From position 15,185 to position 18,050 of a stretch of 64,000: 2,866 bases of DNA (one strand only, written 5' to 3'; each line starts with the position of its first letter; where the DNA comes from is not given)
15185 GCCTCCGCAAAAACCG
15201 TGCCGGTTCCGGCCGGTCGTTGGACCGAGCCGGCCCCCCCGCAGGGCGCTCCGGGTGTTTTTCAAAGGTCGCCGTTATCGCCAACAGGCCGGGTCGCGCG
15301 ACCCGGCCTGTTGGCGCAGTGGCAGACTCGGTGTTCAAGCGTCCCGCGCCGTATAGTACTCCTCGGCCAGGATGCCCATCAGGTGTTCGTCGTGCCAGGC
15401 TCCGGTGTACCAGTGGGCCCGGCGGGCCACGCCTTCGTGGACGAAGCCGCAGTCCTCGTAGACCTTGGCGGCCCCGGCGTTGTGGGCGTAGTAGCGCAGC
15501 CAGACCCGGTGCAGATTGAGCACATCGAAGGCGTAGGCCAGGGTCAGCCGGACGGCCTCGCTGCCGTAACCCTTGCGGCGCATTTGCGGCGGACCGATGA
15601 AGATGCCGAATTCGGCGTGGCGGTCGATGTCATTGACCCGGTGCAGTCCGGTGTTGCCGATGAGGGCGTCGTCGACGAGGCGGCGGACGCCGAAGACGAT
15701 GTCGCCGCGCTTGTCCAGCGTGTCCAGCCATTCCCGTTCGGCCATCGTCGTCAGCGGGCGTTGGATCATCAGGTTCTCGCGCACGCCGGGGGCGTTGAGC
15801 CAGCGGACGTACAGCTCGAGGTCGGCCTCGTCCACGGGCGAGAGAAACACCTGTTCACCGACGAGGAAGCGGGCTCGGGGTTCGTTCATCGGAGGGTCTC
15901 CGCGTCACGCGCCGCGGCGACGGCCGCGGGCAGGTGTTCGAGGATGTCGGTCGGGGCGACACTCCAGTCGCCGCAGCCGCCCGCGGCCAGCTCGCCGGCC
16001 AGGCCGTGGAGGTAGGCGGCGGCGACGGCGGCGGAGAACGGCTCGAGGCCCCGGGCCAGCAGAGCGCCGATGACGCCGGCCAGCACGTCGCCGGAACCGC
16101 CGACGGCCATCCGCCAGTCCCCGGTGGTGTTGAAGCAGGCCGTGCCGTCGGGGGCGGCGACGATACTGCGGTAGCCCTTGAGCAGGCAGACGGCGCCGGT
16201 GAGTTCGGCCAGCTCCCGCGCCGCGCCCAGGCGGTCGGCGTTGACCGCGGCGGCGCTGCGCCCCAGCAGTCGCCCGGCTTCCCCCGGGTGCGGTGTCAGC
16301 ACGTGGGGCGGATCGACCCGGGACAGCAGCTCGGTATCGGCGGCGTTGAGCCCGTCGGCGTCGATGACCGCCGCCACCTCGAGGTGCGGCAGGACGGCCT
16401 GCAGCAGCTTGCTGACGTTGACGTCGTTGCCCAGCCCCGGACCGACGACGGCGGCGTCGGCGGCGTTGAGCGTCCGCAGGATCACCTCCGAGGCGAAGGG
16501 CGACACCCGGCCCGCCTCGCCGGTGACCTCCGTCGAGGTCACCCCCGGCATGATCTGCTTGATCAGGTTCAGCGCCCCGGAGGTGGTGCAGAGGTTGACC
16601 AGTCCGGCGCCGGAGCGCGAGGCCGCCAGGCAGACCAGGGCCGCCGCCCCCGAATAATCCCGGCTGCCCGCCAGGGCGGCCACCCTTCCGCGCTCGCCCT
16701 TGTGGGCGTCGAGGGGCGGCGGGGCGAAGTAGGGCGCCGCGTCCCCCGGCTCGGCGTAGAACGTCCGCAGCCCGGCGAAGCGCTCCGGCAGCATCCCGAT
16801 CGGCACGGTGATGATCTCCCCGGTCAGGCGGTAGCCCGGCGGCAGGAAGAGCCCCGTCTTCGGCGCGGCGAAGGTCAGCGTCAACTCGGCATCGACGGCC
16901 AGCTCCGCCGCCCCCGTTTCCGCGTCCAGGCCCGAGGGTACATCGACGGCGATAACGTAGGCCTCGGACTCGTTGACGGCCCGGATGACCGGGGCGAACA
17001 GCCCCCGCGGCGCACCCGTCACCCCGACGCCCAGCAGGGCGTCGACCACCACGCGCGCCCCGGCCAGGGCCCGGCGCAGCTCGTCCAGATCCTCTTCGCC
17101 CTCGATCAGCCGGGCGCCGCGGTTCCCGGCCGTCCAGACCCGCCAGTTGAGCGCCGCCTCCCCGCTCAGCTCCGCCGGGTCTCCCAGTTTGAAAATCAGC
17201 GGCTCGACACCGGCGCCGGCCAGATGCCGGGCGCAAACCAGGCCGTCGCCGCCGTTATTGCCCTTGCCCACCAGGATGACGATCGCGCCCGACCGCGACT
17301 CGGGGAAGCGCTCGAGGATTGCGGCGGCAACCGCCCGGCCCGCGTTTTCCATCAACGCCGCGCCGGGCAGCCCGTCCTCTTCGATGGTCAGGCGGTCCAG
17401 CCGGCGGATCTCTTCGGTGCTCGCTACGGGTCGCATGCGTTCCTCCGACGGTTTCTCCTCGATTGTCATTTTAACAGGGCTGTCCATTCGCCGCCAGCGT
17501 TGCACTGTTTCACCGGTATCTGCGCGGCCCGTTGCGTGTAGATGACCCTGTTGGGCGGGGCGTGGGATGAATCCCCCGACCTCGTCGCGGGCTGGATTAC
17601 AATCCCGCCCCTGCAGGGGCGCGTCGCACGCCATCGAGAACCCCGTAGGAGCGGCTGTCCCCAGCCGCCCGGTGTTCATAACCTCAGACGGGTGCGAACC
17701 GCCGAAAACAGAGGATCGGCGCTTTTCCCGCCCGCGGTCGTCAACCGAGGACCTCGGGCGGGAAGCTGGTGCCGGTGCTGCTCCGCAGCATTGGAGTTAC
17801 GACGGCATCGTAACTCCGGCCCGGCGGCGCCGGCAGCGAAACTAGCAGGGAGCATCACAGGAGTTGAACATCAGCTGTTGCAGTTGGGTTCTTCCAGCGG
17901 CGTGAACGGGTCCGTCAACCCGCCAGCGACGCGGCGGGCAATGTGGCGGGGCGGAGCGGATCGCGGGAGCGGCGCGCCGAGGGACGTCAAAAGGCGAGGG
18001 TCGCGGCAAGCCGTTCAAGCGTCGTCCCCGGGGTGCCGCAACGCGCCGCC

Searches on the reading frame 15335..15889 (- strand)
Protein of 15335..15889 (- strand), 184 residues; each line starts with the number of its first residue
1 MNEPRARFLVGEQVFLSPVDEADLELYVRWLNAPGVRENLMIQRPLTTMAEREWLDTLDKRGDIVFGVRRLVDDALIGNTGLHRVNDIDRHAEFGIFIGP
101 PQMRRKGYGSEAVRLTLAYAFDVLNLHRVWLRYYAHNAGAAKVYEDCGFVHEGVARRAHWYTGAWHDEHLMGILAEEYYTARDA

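Call 61: search_protein_families(library=pfam, proteins=[window:15335-15889:-], max_evalue=0.001)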
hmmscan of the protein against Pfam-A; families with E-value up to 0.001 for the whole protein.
window:15335-15889:- (184 aa): 5 families
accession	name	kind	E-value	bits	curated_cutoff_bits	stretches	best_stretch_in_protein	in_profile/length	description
PF13302.13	Acetyltransf_3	-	6.6e-24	85.6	25.4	1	14-150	2-138/138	Acetyltransferase (GNAT) domain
PF13420.13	Acetyltransf_4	-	6.8e-12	46.1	24.3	1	19-170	4-155/155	Acetyltransferase (GNAT) domain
PF00583.31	Acetyltransf_1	-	4.9e-11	43.4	20.7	1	55-149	27-116/116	Acetyltransferase (GNAT) family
PF13523.12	Acetyltransf_8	-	3e-09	37.1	27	1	21-153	3-141/145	Acetyltransferase (GNAT) domain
PF13508.13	Acetyltransf_7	-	0.00089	20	27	0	74-150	12-83/84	Acetyltransferase (GNAT) domain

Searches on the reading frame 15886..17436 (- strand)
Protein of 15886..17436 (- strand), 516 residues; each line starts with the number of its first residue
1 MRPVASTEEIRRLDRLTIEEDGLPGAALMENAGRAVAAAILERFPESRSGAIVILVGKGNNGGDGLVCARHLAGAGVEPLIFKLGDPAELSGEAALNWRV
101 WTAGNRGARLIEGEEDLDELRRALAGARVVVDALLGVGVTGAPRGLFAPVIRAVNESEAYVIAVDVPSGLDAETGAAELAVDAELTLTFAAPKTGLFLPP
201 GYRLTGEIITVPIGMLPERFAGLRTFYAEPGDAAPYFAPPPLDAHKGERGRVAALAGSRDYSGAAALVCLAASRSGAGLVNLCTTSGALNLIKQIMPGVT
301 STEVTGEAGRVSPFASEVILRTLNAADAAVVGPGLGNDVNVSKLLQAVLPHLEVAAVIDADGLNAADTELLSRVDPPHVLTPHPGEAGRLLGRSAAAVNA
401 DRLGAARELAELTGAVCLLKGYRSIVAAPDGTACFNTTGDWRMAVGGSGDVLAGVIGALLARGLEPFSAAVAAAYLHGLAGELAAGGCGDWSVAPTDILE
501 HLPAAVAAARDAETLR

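Call 61: search_protein_families(library=pfam, proteins=[window:15886-17436:-], max_evalue=0.001)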
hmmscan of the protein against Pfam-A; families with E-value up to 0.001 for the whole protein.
window:15886-17436:- (516 aa): 3 families
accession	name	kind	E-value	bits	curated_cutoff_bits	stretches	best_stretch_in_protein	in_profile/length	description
PF01256.23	Carb_kinase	-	1e-54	186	27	1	255-503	4-241/242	NAD(P)H-hydrate dehydratase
PF03853.21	YjeF_N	-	8.8e-45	153.1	24.9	1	26-195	2-169/169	YjeF-related protein N-terminus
PF08543.17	Phos_pyr_kin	-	7.2e-05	22.7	27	1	351-474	97-226/246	Phosphomethylpyrimidine kinase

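Call 82: find_homologous_proteins(query=window:15886-17436:-, max_evalue=1e-80)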
Query window:15886-17436:- (516 aa): 1557 proteins with E <= 1e-80 among 8000 candidates; the best 120 are listed.
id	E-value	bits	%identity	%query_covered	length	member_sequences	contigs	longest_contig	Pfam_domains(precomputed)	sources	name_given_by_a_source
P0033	0.0e+0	1061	96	100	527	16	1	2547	PF01256.23,PF03853.22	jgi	jgi:NAD(P)H-hydrate epimerase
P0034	1.3e-216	739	70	99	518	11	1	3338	PF01256.23,PF03853.22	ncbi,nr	ncbi:MAG: NAD(P)H-hydrate dehydratase [Candidatus Coatesbacteria bacterium]|nr:NAD(P)H-hydrate dehyd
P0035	2.4e-209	715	67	99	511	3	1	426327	PF01256.23,PF03853.22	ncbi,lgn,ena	-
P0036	7.7e-209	713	68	99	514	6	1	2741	PF01256.23,PF03853.22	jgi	jgi:hydroxyethylthiazole kinase-like uncharacterized protein yjeF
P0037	1.0e-208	712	67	99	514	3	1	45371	PF01256.23,PF03853.22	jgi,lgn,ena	-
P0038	1.9e-207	708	67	99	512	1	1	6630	PF01256.23,PF03853.22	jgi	jgi:hydroxyethylthiazole kinase-like uncharacterized protein yjeF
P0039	2.3e-206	705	67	99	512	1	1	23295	PF01256.23,PF03853.22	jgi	jgi:hydroxyethylthiazole kinase-like uncharacterized protein yjeF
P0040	3.6e-196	671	62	98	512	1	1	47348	PF01256.23,PF03853.22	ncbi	-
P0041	2.4e-195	668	62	98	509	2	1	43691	PF01256.23,PF03853.22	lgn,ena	-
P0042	1.6e-106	375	45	98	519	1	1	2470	PF08543.18,PF01256.23,PF03853.22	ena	-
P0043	1.9e-105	372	44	98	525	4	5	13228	PF01256.23,PF03853.22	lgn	-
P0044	9.9e-104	366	43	100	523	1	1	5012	PF01256.23,PF03853.22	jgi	jgi:NAD(P)H-hydrate epimerase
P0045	6.0e-103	364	42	97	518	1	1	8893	PF01256.23,PF03853.22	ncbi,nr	ncbi:MAG: NAD(P)H-hydrate dehydratase [Candidatus Aerophobetes bacterium]|nr:NAD(P)H-hydrate dehydra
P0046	7.8e-102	360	44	99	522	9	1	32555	PF01256.23,PF02110.21,PF03853.22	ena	-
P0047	2.5e-101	358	44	98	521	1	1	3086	PF01256.23,PF03853.22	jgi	jgi:NAD(P)H-hydrate epimerase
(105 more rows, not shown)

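Call 83: find_encoding_contigs(protein=P0033, flank=10000, max_places=6)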
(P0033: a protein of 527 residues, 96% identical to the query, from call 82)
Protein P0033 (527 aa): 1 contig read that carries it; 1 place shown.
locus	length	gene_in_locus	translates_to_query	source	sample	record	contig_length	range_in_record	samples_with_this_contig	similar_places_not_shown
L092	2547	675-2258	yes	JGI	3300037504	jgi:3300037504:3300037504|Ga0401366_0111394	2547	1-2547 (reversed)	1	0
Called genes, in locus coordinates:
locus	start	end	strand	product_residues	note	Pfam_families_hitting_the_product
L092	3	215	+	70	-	?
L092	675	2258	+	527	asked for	PF03853:YjeF_N, PF01256:Carb_kinase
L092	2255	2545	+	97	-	?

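Call 84: find_encoding_contigs(protein=P0034, flank=10000, max_places=4)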
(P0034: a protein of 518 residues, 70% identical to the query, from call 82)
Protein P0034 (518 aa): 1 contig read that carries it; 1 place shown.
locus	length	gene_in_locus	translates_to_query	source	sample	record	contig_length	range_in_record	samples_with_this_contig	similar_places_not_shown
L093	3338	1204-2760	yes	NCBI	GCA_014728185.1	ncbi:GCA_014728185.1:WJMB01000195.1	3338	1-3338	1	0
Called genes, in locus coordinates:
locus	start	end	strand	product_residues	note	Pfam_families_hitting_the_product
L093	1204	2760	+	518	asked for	PF03853:YjeF_N, PF01256:Carb_kinase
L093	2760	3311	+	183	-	PF13302:Acetyltransf_3, PF13420:Acetyltransf_4, PF00583:Acetyltransf_1, PF13523:Acetyltransf_8 (weak)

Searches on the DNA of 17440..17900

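Call 64: search_rna_families(source=window, start=17440, end=17900, threshold=evalue, max_evalue=10)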
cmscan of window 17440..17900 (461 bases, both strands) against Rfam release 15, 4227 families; matches with E-value up to 10: 5.
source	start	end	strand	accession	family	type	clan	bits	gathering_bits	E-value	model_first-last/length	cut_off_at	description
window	17512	17591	+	RF02239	asX6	Gene; sRNA;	-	22.9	50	0.094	1-93/93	no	Xanthomonas sRNA asX6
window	17653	17669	-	RF00523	Prion_pknot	Cis-reg;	-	19.7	39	0.3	8-24/40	no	Prion pseudoknot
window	17465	17513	-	RF00703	mir-139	Gene; miRNA;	-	17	51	0.83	1-68/68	no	mir-139 microRNA precursor family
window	17733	17756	-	RF01688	Actino-pnp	Cis-reg;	-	16.1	47.7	1.4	1-63/63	no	Actino-pnp RNA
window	17715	17776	+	RF03267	mir-645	Gene; miRNA;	-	15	90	4.2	1-77/77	no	mir-645 microRNA precursor family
